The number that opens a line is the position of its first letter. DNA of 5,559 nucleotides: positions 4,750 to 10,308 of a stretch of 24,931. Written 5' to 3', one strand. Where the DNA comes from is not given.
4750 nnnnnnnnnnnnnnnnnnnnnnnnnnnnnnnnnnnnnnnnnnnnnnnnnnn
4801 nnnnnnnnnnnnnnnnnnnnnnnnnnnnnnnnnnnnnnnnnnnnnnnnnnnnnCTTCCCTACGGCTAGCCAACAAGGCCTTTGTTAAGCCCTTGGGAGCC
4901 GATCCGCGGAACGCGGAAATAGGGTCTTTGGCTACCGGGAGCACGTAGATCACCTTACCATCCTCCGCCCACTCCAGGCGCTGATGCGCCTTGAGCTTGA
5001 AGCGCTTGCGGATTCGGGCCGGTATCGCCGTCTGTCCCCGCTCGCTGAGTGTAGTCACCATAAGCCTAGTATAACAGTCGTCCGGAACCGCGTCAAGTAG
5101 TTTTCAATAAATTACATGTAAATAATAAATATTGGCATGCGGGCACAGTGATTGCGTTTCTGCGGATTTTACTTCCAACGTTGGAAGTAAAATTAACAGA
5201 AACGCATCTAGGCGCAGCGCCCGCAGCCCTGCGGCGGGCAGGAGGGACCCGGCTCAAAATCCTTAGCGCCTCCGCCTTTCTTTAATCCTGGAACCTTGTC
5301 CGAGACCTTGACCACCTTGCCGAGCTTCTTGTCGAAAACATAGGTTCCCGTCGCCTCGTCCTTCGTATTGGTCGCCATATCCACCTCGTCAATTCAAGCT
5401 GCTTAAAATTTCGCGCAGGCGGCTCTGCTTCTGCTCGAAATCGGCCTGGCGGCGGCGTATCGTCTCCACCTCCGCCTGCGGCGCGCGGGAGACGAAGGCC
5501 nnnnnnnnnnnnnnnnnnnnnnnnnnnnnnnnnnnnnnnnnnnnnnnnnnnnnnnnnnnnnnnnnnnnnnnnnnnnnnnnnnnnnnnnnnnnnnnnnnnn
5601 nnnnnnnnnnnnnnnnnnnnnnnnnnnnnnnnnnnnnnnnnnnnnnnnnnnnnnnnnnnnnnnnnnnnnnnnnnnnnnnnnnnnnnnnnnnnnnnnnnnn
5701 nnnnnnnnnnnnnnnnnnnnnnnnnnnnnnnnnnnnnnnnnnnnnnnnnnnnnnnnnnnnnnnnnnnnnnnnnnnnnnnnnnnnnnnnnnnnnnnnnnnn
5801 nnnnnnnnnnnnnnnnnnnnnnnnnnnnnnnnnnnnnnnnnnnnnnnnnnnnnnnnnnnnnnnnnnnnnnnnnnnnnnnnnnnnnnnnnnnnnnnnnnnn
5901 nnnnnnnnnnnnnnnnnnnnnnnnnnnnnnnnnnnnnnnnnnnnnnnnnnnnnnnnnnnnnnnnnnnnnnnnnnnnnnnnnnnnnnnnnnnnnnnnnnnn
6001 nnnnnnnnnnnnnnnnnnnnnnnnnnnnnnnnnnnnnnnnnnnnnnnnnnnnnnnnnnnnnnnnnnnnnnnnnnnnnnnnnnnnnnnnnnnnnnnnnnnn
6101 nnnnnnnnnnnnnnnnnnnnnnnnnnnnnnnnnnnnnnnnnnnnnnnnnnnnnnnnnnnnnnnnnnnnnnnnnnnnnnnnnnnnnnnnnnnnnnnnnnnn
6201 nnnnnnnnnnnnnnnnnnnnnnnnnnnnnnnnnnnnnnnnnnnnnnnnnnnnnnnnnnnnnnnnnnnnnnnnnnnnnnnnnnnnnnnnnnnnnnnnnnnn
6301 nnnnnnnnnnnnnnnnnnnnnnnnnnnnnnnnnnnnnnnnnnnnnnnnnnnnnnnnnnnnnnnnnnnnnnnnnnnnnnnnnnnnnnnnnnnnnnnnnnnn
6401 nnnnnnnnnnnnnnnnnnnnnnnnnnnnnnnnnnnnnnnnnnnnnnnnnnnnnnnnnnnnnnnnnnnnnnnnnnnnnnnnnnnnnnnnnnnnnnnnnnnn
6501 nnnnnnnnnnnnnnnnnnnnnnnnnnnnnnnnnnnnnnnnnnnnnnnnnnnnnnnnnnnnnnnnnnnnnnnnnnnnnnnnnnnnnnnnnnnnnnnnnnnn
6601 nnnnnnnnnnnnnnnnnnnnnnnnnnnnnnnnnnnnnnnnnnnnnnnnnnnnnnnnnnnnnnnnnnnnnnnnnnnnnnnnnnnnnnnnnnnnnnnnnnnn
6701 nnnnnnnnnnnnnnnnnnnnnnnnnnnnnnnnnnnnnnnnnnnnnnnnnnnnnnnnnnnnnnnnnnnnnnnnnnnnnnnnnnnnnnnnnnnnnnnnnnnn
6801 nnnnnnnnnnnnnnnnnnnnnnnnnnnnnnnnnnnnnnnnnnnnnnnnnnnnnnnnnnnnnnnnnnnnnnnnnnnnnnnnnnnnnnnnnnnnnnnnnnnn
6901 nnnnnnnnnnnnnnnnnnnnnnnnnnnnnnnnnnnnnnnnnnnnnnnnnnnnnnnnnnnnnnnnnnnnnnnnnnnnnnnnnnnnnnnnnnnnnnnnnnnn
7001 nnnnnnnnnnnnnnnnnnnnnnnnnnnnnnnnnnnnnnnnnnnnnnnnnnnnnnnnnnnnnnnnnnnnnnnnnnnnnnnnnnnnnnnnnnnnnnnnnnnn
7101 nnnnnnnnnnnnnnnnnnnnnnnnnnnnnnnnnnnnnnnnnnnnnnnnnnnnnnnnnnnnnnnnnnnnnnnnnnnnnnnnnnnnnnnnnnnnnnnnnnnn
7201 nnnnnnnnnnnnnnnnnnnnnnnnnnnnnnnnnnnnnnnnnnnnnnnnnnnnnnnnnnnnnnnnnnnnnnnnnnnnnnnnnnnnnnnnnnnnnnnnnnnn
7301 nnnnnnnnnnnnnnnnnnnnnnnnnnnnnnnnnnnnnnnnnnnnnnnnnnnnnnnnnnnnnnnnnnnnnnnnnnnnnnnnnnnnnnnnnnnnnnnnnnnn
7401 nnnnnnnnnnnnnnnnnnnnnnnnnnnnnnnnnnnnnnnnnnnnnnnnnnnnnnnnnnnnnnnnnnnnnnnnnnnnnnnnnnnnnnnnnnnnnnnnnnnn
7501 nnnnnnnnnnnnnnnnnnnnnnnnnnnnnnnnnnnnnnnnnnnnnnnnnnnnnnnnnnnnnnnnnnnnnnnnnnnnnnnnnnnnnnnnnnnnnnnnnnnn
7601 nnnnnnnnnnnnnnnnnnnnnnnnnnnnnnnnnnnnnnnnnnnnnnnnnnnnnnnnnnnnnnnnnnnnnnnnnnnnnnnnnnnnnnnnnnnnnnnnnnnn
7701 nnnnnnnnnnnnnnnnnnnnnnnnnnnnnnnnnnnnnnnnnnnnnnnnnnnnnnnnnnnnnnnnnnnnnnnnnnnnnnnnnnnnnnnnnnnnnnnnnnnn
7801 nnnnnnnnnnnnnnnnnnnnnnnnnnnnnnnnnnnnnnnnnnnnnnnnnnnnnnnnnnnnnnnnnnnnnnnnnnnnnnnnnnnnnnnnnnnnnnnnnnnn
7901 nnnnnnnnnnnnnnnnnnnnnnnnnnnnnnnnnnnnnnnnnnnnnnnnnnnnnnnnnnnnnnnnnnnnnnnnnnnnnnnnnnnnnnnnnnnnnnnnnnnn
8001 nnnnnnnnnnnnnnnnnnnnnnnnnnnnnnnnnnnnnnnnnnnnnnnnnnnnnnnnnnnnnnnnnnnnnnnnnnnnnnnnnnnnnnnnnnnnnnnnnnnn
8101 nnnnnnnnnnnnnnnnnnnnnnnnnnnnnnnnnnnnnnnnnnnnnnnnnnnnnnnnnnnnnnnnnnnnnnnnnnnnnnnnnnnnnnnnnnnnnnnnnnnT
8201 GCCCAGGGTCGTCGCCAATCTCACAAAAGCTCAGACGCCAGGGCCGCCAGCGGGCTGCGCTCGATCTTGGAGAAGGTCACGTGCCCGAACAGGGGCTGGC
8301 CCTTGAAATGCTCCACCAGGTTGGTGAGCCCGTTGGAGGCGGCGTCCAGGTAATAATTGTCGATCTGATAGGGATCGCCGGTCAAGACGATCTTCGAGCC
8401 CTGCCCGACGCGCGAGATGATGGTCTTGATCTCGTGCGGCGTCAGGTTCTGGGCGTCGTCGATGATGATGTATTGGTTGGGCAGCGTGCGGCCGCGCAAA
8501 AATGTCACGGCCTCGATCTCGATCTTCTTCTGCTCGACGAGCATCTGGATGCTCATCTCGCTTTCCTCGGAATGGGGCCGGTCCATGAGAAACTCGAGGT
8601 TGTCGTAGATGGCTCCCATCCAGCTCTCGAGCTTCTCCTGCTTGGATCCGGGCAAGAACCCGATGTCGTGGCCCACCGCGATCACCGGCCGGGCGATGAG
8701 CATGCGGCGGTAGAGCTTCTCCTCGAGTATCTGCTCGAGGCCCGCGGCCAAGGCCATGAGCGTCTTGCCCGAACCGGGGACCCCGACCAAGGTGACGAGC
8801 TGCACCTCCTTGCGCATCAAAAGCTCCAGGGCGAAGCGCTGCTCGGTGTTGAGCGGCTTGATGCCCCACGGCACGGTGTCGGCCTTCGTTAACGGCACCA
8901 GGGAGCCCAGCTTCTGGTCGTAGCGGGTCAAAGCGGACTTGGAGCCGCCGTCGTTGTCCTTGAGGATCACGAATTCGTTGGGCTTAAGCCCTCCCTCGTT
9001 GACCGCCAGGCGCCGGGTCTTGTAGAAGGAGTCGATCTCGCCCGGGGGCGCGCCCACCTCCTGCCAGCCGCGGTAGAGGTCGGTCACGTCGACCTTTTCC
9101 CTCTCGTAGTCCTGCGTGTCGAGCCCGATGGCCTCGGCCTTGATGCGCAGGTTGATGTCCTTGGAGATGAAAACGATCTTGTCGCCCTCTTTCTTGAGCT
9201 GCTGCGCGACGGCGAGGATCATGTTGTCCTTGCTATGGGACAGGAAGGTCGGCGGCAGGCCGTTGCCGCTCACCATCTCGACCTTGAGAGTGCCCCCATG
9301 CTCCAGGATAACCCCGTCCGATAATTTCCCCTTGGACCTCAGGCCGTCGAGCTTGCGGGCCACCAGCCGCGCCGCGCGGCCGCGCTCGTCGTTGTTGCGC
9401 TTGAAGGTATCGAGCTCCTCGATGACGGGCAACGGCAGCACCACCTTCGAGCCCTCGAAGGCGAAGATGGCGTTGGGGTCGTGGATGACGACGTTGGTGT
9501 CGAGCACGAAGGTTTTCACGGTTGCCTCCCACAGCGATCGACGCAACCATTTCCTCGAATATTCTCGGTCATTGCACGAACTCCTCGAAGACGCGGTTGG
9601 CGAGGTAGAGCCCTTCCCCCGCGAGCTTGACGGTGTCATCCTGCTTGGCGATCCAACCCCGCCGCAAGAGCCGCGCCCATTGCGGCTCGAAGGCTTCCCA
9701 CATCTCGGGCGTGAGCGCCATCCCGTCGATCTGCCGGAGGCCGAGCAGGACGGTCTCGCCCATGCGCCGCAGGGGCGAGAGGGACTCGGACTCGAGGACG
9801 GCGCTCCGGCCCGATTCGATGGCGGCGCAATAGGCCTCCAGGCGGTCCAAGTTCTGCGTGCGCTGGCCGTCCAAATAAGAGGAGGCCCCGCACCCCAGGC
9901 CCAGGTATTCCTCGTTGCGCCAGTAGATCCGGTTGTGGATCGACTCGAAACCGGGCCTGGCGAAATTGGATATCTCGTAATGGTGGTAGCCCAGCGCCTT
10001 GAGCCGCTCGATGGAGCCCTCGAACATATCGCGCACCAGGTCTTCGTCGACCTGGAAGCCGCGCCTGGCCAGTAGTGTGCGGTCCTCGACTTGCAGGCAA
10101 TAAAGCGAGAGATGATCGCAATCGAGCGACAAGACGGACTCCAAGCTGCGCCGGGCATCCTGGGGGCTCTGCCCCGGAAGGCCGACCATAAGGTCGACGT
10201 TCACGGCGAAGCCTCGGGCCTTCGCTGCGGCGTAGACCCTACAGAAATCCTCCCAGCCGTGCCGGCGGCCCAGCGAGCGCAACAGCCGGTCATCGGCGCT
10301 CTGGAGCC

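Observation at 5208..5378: Unannotated 56-codon ORF translationally coupled to valS, ending in C-x4-C-x2-C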

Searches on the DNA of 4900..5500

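Call 66: search_rna_families(source=window, start=4900, end=5500, threshold=evalue, max_evalue=1)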
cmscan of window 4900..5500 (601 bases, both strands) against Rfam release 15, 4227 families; matches with E-value up to 1: 5.
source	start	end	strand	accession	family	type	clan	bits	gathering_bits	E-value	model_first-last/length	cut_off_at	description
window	5152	5207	+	RF03861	mir-4484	Gene; miRNA;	-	22.6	90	0.16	1-89/89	no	mir-4484 microRNA precursor family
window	5152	5207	-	RF03251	mir-4446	Gene; miRNA;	-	21.2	79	0.1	1-82/82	no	mir-4446 microRNA precursor family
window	5157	5200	+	RF03640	mir-3747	Gene; miRNA;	-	18.9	63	0.52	1-67/67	no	mir-3747 microRNA precursor family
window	5153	5206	+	RF03251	mir-4446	Gene; miRNA;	-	18.2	79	0.7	1-82/82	no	mir-4446 microRNA precursor family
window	5152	5255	+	RF02145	MEG8_1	Gene; lncRNA;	-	16.4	70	0.16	1-97/97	no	Maternally expressed 8 exon 1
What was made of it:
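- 5153..5206 (.): 54-nt near-perfect palindrome starting 2 nt after the stop codon. It probably marks the 3' end of the valS/small-gene transcript (a stem-loop without a T-run). There is no Rfam match (call 66).
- Tried and rejected: An Rfam scan of 4900..5500 gave only sub-threshold miRNA-hairpin matches on the palindrome (call 66).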

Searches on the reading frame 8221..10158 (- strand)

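Call 4: search_protein_families(library=pfam, proteins=[window:8221-10158:-], max_evalue=0.1)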
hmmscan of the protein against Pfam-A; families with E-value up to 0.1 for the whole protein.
window:8221-10158:- (645 aa): 11 families
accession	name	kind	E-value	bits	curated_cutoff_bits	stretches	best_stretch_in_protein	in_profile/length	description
PF02562.22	PhoH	-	2.1e-49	168.3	27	1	433-638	2-197/205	PhoH-like protein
PF13638.12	PIN_4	-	2.7e-31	109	21.9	1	217-352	1-132/132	PIN domain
PF13604.12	AAA_30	-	4.1e-08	33.6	27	1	436-599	2-128/191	AAA domain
PF13245.12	AAA_19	-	4.4e-05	24.1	25.1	1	537-599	68-129/134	AAA domain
PF13401.12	AAA_22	-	0.0004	21.1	27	1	453-599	6-126/130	AAA domain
PF01443.25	Viral_helicase1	-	0.00042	20.7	21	1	552-601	49-99/228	Viral superfamily 1 RNA helicase core domain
PF06745.19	ATPase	-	0.0017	18.2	26.6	0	453-471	20-38/231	KaiC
PF00931.28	NB-ARC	-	0.0019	18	23.5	1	445-601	10-142/248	NB-ARC domain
PF00270.35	DEAD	-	0.01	16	26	1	440-499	4-61/167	DEAD/DEAH box helicase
PF06722.18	EryCIII-like_C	-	0.051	14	31.7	0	461-512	55-104/145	Erythromycin biosynthesis protein CIII-like, C-terminal domain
PF13086.12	AAA_11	-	0.078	13.2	27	0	436-477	2-41/257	AAA domain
